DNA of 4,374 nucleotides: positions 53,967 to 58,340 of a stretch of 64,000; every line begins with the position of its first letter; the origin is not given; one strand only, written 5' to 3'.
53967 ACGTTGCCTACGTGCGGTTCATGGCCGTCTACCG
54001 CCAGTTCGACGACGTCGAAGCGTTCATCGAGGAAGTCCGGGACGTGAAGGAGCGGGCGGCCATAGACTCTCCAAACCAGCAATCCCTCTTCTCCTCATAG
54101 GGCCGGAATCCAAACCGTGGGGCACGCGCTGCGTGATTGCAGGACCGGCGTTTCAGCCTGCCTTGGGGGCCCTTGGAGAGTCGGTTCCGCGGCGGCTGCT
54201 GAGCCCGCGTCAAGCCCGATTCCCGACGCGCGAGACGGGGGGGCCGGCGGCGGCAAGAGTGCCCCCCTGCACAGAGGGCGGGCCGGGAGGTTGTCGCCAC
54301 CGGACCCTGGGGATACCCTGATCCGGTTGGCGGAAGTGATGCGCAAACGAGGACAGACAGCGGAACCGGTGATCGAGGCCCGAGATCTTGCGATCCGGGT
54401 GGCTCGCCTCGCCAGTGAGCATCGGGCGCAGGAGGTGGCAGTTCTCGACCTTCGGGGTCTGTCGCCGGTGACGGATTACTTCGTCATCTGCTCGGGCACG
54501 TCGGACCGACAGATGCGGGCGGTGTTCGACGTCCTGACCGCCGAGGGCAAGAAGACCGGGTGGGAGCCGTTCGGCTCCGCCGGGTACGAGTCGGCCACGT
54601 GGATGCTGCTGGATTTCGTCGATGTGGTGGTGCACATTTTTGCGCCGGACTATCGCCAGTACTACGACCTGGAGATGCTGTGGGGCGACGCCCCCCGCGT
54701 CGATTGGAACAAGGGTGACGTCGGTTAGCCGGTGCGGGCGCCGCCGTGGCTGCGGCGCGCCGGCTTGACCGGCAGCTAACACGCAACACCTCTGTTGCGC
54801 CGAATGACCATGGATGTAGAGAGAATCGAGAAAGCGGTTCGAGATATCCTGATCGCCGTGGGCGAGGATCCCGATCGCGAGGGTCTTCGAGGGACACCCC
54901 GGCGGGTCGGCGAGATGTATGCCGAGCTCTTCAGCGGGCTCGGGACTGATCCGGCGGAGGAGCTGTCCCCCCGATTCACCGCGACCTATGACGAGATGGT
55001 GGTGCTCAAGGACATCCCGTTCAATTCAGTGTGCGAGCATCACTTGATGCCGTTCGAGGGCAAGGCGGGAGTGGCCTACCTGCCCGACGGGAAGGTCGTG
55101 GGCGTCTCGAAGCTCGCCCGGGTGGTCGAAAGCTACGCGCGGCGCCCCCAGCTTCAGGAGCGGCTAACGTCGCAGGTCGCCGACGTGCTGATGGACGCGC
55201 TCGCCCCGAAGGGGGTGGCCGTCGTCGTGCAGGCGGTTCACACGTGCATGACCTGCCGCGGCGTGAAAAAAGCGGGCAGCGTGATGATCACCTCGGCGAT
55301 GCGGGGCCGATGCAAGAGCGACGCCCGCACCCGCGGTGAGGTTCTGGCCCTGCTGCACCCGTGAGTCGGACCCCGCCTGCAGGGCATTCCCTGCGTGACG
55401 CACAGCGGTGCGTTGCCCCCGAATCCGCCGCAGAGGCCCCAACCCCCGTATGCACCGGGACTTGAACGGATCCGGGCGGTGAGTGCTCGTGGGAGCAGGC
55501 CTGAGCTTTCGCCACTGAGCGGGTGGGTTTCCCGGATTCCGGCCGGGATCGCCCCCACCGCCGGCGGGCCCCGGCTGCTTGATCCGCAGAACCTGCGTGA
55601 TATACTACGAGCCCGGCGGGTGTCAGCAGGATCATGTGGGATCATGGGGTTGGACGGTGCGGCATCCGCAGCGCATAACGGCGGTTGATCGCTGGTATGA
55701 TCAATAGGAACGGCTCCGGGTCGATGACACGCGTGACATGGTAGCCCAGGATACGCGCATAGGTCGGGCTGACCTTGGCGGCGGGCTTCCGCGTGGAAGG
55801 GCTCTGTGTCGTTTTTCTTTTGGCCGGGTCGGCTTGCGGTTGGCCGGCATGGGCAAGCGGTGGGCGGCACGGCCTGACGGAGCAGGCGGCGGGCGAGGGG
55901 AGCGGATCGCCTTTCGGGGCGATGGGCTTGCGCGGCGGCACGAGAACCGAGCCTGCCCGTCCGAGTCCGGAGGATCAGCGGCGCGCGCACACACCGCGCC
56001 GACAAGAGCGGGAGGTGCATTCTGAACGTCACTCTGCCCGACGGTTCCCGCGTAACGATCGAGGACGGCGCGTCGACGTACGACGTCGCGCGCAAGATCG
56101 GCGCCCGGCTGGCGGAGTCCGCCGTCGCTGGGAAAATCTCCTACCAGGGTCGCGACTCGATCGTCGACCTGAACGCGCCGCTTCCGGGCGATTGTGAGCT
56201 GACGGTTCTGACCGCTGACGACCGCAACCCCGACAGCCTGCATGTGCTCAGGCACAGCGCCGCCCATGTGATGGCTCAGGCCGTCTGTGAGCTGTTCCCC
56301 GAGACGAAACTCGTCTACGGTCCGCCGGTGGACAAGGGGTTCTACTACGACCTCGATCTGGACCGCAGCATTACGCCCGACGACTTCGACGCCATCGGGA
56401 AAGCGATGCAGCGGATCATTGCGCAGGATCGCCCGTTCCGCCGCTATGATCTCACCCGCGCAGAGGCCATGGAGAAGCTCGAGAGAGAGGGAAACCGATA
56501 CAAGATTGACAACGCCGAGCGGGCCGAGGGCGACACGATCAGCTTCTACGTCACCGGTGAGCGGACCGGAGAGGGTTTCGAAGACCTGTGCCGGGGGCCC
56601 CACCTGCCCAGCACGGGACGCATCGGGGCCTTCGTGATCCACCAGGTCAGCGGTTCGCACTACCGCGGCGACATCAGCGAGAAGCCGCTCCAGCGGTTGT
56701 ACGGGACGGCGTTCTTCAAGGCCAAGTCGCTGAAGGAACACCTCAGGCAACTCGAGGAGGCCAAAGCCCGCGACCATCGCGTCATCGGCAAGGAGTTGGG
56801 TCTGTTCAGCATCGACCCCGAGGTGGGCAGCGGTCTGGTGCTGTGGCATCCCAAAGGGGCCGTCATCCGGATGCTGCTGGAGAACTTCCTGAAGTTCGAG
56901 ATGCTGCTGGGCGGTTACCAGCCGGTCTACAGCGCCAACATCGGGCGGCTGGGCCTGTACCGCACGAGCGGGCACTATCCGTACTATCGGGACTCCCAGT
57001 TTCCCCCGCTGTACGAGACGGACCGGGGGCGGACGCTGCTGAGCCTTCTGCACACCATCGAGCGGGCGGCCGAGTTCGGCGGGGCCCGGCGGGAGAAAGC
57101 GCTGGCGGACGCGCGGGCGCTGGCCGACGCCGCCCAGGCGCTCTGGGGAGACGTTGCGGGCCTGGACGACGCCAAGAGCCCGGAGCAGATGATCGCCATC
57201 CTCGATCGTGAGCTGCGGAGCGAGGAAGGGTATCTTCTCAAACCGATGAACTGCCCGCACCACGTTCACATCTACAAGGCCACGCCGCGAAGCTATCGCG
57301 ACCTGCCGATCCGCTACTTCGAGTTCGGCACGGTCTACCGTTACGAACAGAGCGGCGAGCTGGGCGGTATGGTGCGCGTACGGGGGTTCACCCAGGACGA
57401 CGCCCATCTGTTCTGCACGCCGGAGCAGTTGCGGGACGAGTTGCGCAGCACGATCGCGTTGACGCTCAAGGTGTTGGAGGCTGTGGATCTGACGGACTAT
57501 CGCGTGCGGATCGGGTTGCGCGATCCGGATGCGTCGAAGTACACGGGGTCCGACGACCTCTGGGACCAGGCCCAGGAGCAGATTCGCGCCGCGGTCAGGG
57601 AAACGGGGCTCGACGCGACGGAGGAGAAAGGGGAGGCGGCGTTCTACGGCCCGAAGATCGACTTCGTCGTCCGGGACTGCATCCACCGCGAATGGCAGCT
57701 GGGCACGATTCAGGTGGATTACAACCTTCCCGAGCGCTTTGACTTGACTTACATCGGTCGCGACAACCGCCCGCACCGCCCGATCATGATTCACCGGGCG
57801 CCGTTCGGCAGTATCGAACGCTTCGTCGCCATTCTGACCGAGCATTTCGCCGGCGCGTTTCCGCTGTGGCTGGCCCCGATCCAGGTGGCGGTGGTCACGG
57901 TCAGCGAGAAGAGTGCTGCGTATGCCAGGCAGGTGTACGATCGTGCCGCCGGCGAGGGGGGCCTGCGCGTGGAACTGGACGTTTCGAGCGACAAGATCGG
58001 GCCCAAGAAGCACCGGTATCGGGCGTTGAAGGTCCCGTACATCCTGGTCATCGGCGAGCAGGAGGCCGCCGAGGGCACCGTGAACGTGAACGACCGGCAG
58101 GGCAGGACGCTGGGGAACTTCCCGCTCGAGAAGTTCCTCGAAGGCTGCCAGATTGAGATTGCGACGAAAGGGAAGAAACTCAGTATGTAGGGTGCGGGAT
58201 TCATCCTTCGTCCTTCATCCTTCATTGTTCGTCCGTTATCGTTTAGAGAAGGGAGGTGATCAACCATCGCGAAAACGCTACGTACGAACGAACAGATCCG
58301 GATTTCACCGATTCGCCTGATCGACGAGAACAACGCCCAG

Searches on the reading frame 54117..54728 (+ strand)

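Call 73: search_protein_families(library=ncbifam, proteins=[window:54117-54728:+], max_evalue=0.000001)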
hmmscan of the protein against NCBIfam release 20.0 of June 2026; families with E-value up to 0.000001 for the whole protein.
window:54117-54728:+ (203 aa): 1 family
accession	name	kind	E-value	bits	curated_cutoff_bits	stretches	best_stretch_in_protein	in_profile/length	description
TIGR00090.1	rsfS_iojap_ybeB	equivalog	6.1e-30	103.3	56.9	1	94-189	4-99/99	ribosome silencing factor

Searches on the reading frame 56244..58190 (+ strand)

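Call 73: search_protein_families(library=ncbifam, proteins=[window:56244-58190:+], max_evalue=0.000001)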
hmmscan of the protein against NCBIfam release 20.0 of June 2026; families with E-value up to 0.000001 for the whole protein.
window:56244-58190:+ (648 aa): 10 families
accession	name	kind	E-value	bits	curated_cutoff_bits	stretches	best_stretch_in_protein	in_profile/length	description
TIGR00418.1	thrS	equivalog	1.6e-186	621.6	383.65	2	326-636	254-562/565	threonine--tRNA ligase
NF003068.0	PRK03991.1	equivalog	1.3e-51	175.7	484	1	329-638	282-591/613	threonine--tRNA ligase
TIGR00442.1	hisS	equivalog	1.3e-12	47.5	286.75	0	349-429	91-165/406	histidine--tRNA ligase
NF008979.1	PRK12325.1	exception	8.5e-12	44.6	550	0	313-417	90-191/437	proline--tRNA ligase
NF006625.0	PRK09194.1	equivalog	1.4e-11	44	558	0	538-633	460-556/559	proline--tRNA ligase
TIGR00408.1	proS_fam_I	equivalog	3e-09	36.3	437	0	341-411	111-181/475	proline--tRNA ligase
NF011500.0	PRK14938.1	equivalog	5.2e-09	35.6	362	1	537-619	266-347/387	Ser-tRNA(Thr) hydrolase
TIGR00409.1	proS_fam_II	equivalog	6.3e-09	35.3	306.7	0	299-394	78-167/568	proline--tRNA ligase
TIGR00389.1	glyS_dimeric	equivalog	2.3e-08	33.1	243.3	0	539-620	465-546/565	glycine--tRNA ligase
NF003211.1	PRK04173.1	equivalog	4.2e-08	32.5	312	0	351-442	185-274/454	glycine--tRNA ligase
